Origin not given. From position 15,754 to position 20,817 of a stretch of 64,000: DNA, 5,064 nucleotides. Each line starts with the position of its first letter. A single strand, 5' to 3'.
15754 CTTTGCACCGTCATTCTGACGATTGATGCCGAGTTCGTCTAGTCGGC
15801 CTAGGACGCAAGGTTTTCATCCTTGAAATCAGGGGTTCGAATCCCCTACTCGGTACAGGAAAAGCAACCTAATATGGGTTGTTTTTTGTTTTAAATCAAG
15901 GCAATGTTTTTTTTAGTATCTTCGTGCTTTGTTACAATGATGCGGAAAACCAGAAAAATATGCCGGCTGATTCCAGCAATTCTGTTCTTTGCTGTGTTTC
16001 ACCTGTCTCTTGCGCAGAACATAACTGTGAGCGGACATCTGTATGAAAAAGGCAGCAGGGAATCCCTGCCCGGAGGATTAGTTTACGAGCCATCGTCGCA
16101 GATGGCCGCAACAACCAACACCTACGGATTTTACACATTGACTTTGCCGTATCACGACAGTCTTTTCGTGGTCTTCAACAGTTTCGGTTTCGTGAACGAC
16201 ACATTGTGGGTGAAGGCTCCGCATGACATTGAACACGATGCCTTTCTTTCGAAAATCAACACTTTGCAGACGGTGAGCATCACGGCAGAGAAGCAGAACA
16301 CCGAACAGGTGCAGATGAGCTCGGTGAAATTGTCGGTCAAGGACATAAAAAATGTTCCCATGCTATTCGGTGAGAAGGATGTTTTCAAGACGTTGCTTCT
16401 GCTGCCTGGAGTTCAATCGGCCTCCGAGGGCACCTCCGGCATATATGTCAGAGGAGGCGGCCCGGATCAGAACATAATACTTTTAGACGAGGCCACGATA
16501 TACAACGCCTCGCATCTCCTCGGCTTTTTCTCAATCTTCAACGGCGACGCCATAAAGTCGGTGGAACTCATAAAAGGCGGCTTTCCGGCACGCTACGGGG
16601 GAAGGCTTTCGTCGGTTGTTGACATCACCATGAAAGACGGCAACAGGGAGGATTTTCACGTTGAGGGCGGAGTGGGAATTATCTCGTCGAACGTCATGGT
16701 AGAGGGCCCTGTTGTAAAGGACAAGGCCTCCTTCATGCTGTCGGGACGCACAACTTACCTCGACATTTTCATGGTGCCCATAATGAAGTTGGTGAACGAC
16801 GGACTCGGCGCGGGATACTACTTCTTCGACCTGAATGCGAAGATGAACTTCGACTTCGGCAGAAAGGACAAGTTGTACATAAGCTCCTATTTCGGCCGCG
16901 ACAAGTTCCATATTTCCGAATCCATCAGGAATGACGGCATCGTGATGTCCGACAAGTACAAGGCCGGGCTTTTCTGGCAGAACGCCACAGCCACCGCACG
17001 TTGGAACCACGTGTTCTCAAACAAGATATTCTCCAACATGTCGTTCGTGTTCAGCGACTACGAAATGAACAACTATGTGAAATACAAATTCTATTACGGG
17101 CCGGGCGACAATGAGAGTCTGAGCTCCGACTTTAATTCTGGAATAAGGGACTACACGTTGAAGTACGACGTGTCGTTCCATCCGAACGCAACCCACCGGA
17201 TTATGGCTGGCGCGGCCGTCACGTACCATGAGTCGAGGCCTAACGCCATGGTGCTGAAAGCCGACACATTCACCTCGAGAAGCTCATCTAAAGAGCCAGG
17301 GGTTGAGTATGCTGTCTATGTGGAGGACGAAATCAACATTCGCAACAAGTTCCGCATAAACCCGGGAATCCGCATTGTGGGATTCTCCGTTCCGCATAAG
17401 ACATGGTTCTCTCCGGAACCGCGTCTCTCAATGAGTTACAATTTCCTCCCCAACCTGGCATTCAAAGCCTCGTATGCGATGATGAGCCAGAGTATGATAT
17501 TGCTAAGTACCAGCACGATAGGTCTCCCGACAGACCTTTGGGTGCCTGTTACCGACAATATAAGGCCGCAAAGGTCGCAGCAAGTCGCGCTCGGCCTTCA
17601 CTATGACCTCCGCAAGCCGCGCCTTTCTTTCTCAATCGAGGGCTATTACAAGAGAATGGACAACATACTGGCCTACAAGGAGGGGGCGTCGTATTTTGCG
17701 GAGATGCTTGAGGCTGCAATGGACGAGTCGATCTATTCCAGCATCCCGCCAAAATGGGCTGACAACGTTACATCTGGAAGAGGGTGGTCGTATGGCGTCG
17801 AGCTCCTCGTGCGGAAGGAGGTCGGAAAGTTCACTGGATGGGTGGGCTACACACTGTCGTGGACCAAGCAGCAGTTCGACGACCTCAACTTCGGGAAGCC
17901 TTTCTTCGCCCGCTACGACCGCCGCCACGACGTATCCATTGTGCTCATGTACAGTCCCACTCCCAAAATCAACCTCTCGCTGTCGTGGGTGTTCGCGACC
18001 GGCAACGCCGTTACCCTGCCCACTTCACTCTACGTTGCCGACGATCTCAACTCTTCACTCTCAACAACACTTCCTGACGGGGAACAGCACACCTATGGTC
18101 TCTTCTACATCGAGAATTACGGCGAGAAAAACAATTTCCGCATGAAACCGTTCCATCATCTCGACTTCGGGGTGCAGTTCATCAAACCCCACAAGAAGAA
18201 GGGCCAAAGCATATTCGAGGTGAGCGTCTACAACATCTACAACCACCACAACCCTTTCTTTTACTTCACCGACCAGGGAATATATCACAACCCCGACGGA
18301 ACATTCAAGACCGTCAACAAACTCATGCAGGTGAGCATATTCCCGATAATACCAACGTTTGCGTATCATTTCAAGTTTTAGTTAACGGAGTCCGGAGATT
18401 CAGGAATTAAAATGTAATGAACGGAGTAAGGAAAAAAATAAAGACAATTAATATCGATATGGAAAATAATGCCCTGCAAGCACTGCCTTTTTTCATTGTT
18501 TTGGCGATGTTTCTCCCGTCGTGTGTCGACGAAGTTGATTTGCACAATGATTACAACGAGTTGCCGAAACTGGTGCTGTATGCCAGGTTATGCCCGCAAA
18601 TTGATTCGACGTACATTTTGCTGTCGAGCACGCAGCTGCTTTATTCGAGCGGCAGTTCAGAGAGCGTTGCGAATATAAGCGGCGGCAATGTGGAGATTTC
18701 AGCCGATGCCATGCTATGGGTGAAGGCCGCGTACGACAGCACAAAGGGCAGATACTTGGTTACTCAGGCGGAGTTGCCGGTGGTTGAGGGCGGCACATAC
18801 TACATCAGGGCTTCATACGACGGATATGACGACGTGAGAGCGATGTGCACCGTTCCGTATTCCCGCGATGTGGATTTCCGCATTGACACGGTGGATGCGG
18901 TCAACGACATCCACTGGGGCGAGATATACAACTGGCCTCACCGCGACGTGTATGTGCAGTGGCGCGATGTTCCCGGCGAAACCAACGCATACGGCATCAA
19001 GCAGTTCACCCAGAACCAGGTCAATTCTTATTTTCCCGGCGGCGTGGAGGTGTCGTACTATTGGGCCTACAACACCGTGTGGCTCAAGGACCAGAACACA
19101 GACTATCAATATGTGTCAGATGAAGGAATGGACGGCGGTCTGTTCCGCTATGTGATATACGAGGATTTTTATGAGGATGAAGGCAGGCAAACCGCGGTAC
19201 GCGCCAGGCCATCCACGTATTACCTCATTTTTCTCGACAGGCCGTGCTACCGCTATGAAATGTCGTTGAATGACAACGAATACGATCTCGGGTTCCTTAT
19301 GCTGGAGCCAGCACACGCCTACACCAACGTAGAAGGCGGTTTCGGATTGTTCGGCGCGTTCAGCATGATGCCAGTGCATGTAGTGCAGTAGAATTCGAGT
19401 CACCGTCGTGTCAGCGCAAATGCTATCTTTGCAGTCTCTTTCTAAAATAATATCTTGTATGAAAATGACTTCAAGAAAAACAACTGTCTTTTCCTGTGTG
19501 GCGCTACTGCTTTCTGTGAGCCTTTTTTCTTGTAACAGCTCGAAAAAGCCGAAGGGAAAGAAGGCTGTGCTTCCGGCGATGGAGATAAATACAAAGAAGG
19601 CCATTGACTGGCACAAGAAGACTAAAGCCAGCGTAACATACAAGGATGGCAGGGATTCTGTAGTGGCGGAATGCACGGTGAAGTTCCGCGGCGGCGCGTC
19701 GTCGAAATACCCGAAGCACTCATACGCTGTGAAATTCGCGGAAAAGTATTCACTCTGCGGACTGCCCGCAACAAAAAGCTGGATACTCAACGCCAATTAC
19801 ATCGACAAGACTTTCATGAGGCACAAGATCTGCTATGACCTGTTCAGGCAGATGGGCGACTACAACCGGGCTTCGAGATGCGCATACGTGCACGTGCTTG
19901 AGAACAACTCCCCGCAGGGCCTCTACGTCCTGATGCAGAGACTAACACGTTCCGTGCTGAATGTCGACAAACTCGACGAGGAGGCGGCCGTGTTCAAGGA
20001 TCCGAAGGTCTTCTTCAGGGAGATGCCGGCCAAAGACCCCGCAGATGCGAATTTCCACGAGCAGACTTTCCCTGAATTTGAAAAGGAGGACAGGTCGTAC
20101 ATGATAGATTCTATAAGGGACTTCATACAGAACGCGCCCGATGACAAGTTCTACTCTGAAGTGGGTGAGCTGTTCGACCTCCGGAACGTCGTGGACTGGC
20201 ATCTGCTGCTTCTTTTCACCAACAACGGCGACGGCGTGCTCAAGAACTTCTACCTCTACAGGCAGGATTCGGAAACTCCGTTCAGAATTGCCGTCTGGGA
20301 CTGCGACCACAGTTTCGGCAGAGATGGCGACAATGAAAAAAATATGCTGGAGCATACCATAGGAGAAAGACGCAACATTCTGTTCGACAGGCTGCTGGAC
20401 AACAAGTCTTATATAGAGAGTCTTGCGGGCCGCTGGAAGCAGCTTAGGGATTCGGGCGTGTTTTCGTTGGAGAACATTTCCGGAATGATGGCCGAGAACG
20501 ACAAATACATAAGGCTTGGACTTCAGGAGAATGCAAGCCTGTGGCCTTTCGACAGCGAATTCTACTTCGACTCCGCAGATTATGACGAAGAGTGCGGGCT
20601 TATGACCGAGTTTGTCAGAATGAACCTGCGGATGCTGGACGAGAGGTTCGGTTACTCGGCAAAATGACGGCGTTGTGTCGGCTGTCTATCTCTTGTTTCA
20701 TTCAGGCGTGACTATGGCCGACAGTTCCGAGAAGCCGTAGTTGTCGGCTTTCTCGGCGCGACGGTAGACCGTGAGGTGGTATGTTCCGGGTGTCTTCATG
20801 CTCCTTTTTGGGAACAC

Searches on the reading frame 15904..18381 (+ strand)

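Call 35: search_protein_families(library=pfam, proteins=[window:15904-18381:+], max_evalue=0.001)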
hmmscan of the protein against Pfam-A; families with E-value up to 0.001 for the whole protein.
window:15904-18381:+ (825 aa): 3 families
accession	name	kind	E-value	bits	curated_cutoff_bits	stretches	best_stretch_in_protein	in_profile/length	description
PF00593.30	TonB_dep_Rec_b-barrel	-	3.8e-19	70.3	27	1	302-777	18-435/436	TonB dependent receptor-like, beta-barrel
PF07715.20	Plug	-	4.3e-08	34.1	23.9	1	157-234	22-102/107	TonB-dependent Receptor Plug Domain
PF13715.12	CarbopepD_reg_2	-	2.7e-05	24.6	32.2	1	42-115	1-75/88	CarboxypepD_reg-like domain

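Call 91: search_protein_families(library=ncbifam, proteins=[window:15904-18381:+], max_evalue=0.00001)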
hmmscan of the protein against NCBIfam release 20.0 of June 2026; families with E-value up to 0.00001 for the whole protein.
window:15904-18381:+ (825 aa): 2 families
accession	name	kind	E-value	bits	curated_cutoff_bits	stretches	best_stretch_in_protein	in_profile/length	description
NF007478.2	PRK10064.1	equivalog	4e-07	28.7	745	0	123-244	34-158/663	catecholate siderophore receptor CirA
NF010048.1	PRK13524.1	subfamily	2.6e-06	26.2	493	0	116-249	35-181/744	FepA family TonB-dependent siderophore receptor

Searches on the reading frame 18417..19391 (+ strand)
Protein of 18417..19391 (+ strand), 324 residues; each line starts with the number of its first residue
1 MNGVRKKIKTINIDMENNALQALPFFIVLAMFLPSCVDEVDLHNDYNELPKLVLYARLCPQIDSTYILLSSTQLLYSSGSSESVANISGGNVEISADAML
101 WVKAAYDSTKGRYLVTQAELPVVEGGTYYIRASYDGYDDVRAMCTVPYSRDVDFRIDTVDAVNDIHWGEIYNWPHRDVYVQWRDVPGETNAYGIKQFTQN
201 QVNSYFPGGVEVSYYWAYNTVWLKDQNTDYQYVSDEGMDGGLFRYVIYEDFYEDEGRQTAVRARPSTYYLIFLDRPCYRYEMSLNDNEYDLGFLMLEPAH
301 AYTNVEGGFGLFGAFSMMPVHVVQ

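Call 35: search_protein_families(library=pfam, proteins=[window:18417-19391:+], max_evalue=0.001)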
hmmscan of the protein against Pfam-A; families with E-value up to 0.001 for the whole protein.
window:18417-19391:+ (324 aa): 1 family
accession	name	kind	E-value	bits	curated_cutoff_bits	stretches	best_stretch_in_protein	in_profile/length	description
PF14054.11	DUF4249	-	9.9e-27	94.6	28.5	1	39-316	3-264/269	Domain of unknown function (DUF4249)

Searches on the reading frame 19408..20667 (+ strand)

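Call 35: search_protein_families(library=pfam, proteins=[window:19408-20667:+], max_evalue=0.001)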
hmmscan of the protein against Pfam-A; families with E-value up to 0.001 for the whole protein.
window:19408-20667:+ (419 aa): 1 family
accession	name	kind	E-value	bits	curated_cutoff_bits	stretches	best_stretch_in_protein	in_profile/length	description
PF08757.17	CotH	-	2.4e-50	172.3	23.8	1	91-409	1-321/322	CotH kinase protein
